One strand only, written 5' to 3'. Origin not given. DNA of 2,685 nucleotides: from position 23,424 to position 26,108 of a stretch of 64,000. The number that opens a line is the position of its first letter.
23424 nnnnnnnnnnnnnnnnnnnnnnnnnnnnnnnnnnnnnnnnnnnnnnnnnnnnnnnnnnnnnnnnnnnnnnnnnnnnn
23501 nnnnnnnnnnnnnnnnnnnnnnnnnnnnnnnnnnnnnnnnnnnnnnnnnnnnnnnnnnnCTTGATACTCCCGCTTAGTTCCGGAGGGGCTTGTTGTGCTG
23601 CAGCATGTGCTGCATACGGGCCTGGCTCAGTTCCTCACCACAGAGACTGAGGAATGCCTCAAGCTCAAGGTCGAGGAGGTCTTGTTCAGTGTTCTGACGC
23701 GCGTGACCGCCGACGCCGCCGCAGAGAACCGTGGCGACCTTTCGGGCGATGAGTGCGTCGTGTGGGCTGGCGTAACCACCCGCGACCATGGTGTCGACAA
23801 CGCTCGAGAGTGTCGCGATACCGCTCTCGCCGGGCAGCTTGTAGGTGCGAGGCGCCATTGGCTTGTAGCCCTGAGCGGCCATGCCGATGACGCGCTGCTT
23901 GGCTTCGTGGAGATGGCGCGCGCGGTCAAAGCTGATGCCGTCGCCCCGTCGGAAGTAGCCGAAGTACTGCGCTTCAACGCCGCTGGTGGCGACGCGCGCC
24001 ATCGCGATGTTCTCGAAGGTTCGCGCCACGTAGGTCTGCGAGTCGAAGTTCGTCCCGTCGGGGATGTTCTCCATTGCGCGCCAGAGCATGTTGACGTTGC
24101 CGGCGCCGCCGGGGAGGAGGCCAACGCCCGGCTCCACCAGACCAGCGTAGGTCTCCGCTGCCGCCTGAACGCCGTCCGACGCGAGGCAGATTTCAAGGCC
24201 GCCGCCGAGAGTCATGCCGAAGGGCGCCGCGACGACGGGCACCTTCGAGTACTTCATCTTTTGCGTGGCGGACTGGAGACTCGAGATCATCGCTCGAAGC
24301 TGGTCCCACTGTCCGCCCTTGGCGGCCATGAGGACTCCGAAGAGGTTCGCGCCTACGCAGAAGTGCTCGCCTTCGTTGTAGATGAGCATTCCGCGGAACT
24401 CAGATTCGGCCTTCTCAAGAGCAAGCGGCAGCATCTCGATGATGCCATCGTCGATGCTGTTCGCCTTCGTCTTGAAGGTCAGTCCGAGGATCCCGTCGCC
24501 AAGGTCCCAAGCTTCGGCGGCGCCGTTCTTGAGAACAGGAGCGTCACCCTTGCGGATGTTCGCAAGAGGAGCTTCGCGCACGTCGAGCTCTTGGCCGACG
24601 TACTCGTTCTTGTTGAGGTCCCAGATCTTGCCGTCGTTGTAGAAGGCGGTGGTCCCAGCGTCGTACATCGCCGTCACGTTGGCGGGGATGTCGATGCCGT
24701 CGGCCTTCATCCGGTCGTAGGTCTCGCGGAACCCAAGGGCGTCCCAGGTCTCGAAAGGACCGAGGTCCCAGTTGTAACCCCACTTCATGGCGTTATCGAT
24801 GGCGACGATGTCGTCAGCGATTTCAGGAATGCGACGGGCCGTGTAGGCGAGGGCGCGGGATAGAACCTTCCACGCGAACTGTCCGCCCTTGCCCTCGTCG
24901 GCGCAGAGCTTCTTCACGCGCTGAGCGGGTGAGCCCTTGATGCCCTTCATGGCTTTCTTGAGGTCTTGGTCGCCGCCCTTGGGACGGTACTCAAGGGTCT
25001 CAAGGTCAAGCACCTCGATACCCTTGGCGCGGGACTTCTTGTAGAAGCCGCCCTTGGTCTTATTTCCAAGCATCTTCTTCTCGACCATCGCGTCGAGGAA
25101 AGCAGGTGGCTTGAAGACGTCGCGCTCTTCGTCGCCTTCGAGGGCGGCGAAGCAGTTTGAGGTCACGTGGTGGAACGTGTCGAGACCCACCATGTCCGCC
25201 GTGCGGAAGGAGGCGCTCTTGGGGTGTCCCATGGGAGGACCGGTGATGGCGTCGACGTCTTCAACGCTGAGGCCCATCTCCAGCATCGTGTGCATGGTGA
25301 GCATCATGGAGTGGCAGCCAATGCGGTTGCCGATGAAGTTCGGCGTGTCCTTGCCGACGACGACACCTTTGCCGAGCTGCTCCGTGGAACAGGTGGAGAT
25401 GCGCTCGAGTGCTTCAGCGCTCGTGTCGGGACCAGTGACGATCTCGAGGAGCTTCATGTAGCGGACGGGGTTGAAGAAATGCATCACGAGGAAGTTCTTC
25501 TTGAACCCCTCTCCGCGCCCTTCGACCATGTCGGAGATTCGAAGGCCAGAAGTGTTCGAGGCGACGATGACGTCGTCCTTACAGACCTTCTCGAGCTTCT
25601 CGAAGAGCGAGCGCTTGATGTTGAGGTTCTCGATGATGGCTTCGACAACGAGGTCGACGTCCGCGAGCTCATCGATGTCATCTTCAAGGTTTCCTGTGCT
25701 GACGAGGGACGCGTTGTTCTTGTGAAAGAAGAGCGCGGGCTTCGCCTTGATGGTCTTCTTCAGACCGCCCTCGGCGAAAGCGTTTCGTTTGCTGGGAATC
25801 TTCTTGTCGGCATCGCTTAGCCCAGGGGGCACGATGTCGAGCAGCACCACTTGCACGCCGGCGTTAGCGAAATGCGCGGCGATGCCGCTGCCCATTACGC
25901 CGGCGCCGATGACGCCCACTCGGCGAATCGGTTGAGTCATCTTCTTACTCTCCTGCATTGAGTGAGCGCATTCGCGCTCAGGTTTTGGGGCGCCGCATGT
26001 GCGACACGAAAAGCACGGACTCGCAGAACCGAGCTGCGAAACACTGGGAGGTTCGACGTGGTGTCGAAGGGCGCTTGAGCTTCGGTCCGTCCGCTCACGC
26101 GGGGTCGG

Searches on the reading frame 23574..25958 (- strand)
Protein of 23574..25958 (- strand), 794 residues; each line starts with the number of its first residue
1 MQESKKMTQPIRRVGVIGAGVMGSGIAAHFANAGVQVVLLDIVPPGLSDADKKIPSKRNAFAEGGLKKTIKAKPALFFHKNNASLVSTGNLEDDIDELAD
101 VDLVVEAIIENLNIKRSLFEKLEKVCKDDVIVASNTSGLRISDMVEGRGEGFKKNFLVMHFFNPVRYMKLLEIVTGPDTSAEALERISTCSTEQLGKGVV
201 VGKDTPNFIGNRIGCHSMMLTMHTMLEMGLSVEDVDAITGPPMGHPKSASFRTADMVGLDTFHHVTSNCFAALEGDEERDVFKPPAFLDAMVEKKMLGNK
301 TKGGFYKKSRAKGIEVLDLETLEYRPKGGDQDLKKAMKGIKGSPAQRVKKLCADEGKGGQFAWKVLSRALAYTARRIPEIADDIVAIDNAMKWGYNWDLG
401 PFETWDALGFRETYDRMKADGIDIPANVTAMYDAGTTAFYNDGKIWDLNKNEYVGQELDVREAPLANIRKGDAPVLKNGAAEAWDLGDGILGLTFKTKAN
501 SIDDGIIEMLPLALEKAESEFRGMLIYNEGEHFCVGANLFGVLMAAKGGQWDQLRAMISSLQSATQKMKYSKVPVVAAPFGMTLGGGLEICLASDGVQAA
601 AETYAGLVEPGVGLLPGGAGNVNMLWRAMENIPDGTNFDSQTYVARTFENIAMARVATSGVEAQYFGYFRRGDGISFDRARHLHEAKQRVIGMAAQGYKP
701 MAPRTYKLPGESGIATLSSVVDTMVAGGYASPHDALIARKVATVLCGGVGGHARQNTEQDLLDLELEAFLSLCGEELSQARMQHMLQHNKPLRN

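Call 74: search_protein_families(library=pfam, proteins=[window:23574-25958:-], max_evalue=0.00001)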
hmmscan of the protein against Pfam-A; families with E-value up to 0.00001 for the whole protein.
window:23574-25958:- (794 aa): 3 families
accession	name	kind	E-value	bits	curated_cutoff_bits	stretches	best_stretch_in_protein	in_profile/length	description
PF02737.24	3HCDH_N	-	2.5e-49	168.1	22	1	14-204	2-179/180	3-hydroxyacyl-CoA dehydrogenase, NAD binding domain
PF00725.27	3HCDH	-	6.6e-19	68.7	22.1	1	208-307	2-96/97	3-hydroxyacyl-CoA dehydrogenase, C-terminal domain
PF00378.25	ECH_1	-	1.3e-11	44.8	27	1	489-627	5-142/251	Enoyl-CoA hydratase/isomerase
